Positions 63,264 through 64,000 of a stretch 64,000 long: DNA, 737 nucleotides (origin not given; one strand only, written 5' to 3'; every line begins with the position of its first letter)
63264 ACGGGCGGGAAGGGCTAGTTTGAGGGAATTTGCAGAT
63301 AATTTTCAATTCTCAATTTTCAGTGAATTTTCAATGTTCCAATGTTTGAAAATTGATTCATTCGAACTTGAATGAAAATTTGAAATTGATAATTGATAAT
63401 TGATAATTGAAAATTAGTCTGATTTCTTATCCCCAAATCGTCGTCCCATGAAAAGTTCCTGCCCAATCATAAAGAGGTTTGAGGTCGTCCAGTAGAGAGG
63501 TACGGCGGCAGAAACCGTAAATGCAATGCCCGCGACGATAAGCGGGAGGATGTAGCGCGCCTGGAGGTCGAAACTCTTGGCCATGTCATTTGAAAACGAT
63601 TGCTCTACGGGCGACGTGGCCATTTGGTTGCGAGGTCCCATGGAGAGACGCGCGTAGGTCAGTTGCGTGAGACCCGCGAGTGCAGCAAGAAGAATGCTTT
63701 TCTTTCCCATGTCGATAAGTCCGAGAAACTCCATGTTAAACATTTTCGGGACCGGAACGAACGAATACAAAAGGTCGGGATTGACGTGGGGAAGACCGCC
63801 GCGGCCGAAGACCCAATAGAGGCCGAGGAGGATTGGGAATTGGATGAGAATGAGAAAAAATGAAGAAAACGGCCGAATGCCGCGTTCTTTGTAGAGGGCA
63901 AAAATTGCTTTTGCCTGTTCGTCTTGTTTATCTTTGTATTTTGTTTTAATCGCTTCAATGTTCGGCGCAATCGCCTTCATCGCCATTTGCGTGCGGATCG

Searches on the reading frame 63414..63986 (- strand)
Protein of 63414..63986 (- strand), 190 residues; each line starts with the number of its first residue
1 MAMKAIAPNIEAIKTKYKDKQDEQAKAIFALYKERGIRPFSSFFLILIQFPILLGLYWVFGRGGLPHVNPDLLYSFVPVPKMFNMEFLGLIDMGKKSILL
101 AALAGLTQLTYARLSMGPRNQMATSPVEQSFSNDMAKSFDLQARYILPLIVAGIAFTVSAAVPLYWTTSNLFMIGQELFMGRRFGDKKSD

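Call 13: search_protein_families(library=pfam, proteins=[window:63414-63986:-], max_evalue=0.01)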
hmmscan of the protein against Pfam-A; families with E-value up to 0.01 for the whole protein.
window:63414-63986:- (190 aa): 1 family
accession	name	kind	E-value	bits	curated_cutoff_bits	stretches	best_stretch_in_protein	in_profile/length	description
PF02096.25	60KD_IMP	-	7.3e-29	101.3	35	1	2-180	29-161/163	60Kd inner membrane protein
